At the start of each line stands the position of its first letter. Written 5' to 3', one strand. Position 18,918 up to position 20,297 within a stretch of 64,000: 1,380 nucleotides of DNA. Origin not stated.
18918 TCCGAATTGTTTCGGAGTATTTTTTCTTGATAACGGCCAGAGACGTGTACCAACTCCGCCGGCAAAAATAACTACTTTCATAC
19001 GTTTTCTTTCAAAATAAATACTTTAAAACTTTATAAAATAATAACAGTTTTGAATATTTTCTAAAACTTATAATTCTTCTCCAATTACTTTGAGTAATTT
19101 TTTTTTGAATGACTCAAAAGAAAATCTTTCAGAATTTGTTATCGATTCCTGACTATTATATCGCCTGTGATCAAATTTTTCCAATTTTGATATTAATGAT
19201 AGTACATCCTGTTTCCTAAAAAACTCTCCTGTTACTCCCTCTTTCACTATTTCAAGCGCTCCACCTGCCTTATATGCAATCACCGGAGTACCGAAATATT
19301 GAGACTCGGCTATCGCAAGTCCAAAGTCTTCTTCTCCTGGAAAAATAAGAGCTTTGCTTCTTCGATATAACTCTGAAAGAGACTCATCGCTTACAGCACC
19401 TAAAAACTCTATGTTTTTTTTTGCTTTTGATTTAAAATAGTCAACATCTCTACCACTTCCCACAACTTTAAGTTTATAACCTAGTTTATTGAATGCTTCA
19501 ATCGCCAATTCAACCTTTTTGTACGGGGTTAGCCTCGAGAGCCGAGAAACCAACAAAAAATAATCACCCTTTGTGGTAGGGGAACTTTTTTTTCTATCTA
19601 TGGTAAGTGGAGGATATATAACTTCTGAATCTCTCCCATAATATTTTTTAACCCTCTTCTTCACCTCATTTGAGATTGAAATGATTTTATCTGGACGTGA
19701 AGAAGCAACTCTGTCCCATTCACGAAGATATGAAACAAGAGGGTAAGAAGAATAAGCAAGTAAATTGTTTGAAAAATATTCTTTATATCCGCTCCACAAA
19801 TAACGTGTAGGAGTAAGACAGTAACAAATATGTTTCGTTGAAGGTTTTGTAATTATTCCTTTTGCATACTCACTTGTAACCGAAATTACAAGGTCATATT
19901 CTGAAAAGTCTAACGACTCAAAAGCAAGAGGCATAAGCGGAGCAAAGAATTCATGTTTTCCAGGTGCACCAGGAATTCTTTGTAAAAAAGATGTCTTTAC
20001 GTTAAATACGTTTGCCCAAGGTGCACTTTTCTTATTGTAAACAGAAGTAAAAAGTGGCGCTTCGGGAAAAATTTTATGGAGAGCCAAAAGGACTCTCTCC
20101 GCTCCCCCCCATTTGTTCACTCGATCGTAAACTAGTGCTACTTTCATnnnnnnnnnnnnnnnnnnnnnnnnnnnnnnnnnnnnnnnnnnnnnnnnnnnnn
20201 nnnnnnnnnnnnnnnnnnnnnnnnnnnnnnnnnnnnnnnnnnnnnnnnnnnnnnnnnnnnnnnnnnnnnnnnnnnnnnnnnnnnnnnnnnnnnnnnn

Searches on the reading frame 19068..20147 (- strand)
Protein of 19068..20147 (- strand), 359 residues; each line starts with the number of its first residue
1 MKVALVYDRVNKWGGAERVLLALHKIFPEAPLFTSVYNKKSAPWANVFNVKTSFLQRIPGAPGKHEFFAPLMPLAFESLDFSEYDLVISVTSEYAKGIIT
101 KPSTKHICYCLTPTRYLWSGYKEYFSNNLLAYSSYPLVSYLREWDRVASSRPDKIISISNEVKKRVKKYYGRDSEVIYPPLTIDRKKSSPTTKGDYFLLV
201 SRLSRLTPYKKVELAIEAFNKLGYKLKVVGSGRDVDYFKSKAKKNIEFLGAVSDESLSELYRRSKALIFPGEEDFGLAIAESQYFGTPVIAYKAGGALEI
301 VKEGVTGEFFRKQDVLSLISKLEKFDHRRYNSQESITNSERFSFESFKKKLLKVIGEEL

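Call 9: search_protein_families(library=pfam, proteins=[window:19068-20147:-], max_evalue=0.001)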
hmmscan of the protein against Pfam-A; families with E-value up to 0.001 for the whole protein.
window:19068-20147:- (359 aa): 3 families
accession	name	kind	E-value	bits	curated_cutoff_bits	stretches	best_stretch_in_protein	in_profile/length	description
PF00534.26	Glycos_transf_1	-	1.1e-24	87.3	26.4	1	191-333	12-162/172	Glycosyl transferases group 1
PF13692.12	Glyco_trans_1_4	-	4.4e-19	69.6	27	1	197-323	4-137/142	Glycosyl transferases group 1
PF13439.12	Glyco_transf_4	-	4.9e-05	23.9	28.5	1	14-184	2-169/170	Glycosyltransferase Family 4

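Call 26: find_homologous_proteins(query=window:19068-20147:-, max_evalue=1e-20)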
Query window:19068-20147:- (359 aa): 8000 proteins with E <= 1e-20 among 8000 candidates; the best 120 are listed.
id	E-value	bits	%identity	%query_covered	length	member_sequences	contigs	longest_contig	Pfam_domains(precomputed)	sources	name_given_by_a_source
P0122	9.4e-229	776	100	97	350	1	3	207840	PF00534.27,PF13692.13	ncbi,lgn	-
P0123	1.1e-188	645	79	99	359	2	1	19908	PF00534.27,PF13692.13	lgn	-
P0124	2.4e-186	637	78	99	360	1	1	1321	PF00534.27,PF13692.13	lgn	-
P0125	1.7e-149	516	67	97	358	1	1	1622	PF00534.27,PF13692.13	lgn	-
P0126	5.7e-149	514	65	99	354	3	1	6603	PF00534.27,PF13692.13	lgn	-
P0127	8.3e-148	510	66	99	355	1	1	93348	PF00534.27,PF13692.13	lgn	-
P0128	1.4e-146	506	63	99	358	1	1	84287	PF00534.27,PF20706.4,PF13692.13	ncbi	-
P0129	3.1e-146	505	66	98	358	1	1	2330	PF00534.27,PF13692.13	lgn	-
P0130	3.1e-145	502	67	98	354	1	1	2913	PF00534.27,PF13692.13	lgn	-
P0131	1.1e-144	500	63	96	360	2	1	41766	PF00534.27,PF13439.13,PF13692.13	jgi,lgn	-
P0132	1.7e-144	499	65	99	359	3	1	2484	PF00534.27,PF13692.13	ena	-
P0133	2.5e-144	499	65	99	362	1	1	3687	PF00534.27,PF13439.13,PF13692.13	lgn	-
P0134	3.2e-144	498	64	97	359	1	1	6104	PF00534.27,PF13692.13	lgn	-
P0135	4.1e-144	498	63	100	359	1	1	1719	PF00534.27,PF13692.13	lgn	-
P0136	5.0e-144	498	64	99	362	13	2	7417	PF00534.27,PF13692.13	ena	-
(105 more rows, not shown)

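Call 28: find_encoding_contigs(protein=P0122, flank=4000, max_places=10)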
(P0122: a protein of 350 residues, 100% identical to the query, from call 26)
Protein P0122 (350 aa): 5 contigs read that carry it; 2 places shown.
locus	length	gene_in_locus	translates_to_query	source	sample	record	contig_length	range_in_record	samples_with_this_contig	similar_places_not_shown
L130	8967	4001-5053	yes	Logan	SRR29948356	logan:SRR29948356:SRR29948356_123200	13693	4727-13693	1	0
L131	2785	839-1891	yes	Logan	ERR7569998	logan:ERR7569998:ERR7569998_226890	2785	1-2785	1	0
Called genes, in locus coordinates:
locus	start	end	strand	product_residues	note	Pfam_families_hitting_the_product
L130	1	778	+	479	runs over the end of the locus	PF13231:PMT_2 (weak), PF02366:PMT (weak)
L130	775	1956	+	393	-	PF13439:Glyco_transf_4 (weak), PF00534:Glycos_transf_1, PF13692:Glyco_trans_1_4, PF13524:Glyco_trans_1_2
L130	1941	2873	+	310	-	PF00535:Glycos_transf_2, PF10111:Glyco_tranf_2_2 (weak), PF13641:Glyco_tranf_2_3, PF13632:Glyco_trans_2_3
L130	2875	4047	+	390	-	PF13439:Glyco_transf_4, PF20706:GT4-conflict (weak), PF00534:Glycos_transf_1, PF13692:Glyco_trans_1_4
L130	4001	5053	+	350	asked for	PF00534:Glycos_transf_1, PF13692:Glyco_trans_1_4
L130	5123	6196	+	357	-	PF00483:NTP_transferase, PF12804:NTP_transf_3 (faint), PF22640:ManC_GMP_beta-helix (weak)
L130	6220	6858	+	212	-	PF02397:Bac_transf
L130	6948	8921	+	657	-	PF13196:DUF4012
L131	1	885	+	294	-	?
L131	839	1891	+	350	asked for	PF00534:Glycos_transf_1, PF13692:Glyco_trans_1_4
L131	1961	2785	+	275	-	?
